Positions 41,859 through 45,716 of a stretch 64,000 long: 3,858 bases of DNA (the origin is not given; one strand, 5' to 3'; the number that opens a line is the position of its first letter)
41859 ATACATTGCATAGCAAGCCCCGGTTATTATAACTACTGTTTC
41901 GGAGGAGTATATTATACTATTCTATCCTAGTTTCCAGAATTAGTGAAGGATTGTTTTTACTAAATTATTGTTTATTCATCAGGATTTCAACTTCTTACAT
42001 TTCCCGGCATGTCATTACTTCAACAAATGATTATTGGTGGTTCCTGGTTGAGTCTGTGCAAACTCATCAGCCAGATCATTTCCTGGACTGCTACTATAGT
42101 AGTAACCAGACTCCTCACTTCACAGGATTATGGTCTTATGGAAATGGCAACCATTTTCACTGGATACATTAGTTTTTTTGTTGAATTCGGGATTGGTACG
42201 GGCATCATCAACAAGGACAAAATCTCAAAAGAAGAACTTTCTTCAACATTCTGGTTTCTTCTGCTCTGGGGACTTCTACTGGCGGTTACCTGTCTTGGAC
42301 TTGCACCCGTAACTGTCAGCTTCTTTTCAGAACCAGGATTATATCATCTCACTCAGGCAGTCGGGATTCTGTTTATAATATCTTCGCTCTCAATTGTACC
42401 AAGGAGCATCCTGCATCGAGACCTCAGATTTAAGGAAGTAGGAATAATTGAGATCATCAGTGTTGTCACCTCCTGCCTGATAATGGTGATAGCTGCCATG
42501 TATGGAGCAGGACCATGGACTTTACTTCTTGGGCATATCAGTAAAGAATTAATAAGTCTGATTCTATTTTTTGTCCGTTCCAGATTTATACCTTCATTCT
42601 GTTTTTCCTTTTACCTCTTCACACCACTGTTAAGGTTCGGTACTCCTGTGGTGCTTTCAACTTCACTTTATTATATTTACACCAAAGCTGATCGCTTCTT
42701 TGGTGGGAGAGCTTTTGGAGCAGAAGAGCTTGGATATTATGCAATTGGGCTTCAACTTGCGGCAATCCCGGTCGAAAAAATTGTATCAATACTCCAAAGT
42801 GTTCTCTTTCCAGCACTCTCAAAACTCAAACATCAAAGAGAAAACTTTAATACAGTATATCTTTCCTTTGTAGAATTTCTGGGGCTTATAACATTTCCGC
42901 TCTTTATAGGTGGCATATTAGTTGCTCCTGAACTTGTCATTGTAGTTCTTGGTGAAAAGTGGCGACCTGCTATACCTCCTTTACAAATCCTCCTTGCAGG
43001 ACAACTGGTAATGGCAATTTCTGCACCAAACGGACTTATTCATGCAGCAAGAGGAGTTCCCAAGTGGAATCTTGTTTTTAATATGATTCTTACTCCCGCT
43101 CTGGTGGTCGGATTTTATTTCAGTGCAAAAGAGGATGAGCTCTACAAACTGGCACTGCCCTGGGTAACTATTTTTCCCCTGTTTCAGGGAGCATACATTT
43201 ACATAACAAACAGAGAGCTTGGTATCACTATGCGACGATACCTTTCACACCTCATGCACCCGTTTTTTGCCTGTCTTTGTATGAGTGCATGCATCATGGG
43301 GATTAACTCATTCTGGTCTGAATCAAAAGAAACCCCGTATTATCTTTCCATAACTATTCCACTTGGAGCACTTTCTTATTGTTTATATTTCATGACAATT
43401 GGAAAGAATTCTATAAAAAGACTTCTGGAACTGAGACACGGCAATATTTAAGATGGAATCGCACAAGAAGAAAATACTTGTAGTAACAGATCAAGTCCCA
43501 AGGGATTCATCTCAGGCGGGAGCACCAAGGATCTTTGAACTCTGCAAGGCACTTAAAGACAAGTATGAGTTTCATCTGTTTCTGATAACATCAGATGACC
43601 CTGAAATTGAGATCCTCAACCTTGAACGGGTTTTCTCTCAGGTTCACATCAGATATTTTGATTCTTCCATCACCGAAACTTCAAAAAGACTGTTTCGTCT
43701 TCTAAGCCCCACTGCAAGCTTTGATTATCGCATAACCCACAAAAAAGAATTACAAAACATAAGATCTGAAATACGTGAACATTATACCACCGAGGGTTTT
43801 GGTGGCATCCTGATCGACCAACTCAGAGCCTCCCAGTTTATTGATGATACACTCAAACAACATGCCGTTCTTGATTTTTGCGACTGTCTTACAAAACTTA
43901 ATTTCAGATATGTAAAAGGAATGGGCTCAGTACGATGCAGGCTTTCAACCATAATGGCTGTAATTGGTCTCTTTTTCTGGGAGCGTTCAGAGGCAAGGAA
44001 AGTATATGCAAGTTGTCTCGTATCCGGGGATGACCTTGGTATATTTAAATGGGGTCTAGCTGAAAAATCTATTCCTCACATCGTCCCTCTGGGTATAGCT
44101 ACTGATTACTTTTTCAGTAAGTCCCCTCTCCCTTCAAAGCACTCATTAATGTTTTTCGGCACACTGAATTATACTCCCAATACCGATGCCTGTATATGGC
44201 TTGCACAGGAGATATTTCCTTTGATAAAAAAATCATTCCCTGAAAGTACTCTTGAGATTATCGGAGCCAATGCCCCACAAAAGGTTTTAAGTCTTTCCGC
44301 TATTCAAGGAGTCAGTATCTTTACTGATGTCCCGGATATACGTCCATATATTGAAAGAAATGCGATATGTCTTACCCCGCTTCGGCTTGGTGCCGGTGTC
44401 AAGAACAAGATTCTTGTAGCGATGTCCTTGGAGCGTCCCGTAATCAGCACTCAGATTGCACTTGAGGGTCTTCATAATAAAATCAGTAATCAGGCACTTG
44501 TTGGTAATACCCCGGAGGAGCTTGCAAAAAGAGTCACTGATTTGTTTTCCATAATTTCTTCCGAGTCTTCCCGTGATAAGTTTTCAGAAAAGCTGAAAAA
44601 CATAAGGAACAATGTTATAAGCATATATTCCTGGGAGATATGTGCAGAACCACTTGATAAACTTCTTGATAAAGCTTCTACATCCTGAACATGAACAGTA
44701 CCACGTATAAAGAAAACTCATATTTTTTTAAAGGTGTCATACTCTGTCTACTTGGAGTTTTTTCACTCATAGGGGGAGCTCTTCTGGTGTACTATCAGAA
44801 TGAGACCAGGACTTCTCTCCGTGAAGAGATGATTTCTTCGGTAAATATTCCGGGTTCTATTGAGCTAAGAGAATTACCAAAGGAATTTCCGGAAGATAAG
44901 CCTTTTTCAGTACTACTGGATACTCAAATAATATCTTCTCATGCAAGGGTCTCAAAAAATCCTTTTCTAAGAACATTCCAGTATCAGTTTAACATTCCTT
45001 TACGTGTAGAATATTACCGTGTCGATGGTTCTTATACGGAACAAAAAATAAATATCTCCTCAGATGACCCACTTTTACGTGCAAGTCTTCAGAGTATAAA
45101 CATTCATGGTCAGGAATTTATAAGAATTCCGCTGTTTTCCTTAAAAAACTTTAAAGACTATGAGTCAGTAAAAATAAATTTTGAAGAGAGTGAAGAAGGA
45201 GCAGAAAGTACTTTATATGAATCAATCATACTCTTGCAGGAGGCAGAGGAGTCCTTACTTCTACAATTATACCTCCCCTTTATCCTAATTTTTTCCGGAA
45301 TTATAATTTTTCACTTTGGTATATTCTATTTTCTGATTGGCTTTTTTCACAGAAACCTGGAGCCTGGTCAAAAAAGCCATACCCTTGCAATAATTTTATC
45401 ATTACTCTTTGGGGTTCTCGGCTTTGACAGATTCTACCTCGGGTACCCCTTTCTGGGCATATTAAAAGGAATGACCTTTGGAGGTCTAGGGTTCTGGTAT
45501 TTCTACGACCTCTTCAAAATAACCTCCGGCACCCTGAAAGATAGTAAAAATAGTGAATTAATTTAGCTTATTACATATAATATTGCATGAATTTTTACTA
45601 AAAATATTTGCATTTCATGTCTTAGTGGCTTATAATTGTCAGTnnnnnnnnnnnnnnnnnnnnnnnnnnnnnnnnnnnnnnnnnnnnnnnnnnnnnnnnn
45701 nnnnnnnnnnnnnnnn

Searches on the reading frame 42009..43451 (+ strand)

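Call 3: search_protein_families(library=pfam, proteins=[window:42009-43451:+], max_evalue=0.1)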
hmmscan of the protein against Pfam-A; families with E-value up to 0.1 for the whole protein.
window:42009-43451:+ (480 aa): 3 families
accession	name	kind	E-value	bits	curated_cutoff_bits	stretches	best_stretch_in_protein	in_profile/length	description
PF13440.11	Polysacc_synt_3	-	3.7e-72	243.5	23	1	31-323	1-293/293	Polysaccharide biosynthesis protein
PF01943.22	Polysacc_synt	-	1.8e-33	116.6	28.2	1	10-273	4-273/274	Polysaccharide biosynthesis protein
PF09411.16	PagL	-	0.076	13.6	23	0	52-89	57-95/136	Lipid A 3-O-deacylase (PagL)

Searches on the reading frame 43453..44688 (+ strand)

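Call 3: search_protein_families(library=pfam, proteins=[window:43453-44688:+], max_evalue=0.1)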
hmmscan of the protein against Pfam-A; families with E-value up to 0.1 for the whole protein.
window:43453-44688:+ (411 aa): 2 families
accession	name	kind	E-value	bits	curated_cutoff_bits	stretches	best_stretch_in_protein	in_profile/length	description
PF13692.12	Glyco_trans_1_4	-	3.5e-17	63.4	27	1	230-365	2-140/142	Glycosyl transferases group 1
PF09330.16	Lact-deh-memb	-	0.0081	16.1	25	1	30-103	103-178/290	D-lactate dehydrogenase, membrane binding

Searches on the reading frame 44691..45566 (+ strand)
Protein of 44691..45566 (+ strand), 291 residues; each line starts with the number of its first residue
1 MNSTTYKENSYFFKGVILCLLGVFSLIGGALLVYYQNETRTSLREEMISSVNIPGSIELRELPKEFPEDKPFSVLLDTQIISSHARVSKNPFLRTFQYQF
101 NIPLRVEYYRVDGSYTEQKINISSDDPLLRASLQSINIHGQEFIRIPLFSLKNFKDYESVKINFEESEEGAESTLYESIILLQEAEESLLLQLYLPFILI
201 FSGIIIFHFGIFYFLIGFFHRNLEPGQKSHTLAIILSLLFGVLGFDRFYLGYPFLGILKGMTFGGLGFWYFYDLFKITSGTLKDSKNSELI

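Call 3: search_protein_families(library=pfam, proteins=[window:44691-45566:+], max_evalue=0.1)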
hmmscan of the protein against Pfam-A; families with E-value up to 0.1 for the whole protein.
window:44691-45566:+ (291 aa): 2 families
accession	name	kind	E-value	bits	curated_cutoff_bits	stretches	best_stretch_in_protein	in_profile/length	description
PF05154.21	TM2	-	3.8e-13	49.9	27.9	1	227-275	2-51/51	TM2 domain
PF23600.1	DUF7139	-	0.052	13.6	30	0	192-244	19-67/150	Domain of unknown function (DUF7139)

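Call 63: find_homologous_proteins(query=window:44691-45566:+)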
Query window:44691-45566:+ (291 aa): 6 proteins with E <= 0.001 among 1303 candidates.
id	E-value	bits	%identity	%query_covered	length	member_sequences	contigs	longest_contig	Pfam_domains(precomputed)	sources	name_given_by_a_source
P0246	4.8e-164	562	100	89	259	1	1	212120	PF05154.22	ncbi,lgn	-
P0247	4.1e-98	346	55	99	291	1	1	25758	PF05154.22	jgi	jgi:hypothetical protein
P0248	4.9e-82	293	49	98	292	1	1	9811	PF05154.22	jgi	jgi:hypothetical protein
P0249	3.2e-81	291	50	90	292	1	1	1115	PF05154.22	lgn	-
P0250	4.8e-78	280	49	95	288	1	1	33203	PF05154.22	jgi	jgi:hypothetical protein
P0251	2.1e-21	94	42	22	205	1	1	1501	PF05154.22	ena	-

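Call 64: find_encoding_contigs(protein=P0247, flank=10000, max_places=3)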
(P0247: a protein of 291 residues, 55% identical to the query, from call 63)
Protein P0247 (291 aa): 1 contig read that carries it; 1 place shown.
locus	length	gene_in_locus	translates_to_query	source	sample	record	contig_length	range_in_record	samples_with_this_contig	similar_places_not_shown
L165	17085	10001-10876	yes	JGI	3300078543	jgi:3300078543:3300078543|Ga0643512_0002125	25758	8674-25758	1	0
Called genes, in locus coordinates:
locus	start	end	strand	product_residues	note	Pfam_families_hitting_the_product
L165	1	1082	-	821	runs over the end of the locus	-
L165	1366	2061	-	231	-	-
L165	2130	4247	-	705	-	PF14099:Polysacc_lyase (faint)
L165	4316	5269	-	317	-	PF22842:Pel9A-like_beta_helix (weak), PF13229:Beta_helix (faint)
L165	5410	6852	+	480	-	PF01943:Polysacc_synt, PF13440:Polysacc_synt_3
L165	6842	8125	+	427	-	PF13692:Glyco_trans_1_4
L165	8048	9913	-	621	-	PF19291:TREH_N, PF00723:Glyco_hydro_15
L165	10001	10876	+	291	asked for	PF05154:TM2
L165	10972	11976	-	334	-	PF00108:Thiolase_N, PF08545:ACP_syn_III, PF08541:ACP_syn_III_C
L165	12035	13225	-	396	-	PF00109:ketoacyl-synt, PF02801:Ketoacyl-synt_C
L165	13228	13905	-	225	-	-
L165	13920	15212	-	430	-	PF00275:EPSP_synthase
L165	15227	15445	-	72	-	-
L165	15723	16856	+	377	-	PF13173:AAA_14, PF13635:DUF4143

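Call 65: find_encoding_contigs(protein=P0250, flank=10000, max_places=3)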
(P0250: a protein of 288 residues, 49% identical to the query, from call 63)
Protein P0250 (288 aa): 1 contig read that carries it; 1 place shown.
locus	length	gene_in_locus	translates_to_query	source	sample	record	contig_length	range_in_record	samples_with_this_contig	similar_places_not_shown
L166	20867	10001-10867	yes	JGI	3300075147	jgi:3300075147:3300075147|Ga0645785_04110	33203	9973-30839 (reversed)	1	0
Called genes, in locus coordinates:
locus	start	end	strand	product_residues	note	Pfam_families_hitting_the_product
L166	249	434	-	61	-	-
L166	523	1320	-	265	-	PF08843:AbiEii (weak)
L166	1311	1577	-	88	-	-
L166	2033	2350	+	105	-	PF01527:HTH_Tnp_1, PF13384:HTH_23 (weak), PF13518:HTH_28 (weak), PF13551:HTH_29 (weak)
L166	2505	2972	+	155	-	-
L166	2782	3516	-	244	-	PF00245:Alk_phosphatase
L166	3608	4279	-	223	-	PF13458:Peripla_BP_6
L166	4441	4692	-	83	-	-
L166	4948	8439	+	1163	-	PF00176:SNF2-rel_dom, PF00270:DEAD, PF04851:ResIII, PF00271:Helicase_C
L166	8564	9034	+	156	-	PF02639:DUF188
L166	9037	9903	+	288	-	PF00892:EamA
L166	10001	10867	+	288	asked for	PF05154:TM2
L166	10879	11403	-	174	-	-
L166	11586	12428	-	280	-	PF02569:Pantoate_ligase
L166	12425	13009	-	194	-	PF13238:AAA_18 (weak), PF13671:AAA_33 (weak)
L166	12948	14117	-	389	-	PF01594:AI-2E_transport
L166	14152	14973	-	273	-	PF02673:BacA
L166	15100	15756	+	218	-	PF09335:VTT_dom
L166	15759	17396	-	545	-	PF21948:LplA-B_cat, PF16881:LIAS_N, PF04055:Radical_SAM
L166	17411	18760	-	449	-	PF00364:Biotin_lipoyl, PF25997:BSH_YhbJ (weak), PF02817:E3_binding, PF00198:2-oxoacid_dh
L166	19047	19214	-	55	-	-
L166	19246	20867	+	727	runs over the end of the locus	-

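Call 66: find_encoding_contigs(protein=P0248, flank=10000, max_places=3)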
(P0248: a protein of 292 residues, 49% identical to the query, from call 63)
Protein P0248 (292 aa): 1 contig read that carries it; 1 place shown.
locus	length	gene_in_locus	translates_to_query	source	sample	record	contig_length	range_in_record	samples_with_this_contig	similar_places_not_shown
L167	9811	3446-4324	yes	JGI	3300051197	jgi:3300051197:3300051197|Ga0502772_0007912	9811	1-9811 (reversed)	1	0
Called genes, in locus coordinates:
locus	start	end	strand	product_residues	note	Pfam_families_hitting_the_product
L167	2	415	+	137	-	?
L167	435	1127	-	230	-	PF07685:GATase_3 (weak), PF13507:GATase_5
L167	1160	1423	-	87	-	PF02700:PurS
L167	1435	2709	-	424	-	PF00206:Lyase_1, PF10397:ADSL_C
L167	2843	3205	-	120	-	-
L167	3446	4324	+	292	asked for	PF05154:TM2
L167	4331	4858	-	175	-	-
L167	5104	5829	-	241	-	PF08241:Methyltransf_11, PF08242:Methyltransf_12 (weak), PF13649:Methyltransf_25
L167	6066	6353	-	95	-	-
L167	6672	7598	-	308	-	PF00892:EamA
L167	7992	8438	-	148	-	PF13527:Acetyltransf_9 (faint), PF00583:Acetyltransf_1, PF13673:Acetyltransf_10 (weak), PF13508:Acetyltransf_7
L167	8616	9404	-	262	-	PF01978:TrmB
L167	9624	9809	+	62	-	?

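Call 89: search_protein_families(library=padloc, proteins=[window:44691-45566:+], max_evalue=0.01)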
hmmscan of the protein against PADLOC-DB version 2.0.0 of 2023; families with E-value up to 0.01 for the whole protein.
window:44691-45566:+ (291 aa): 0 families
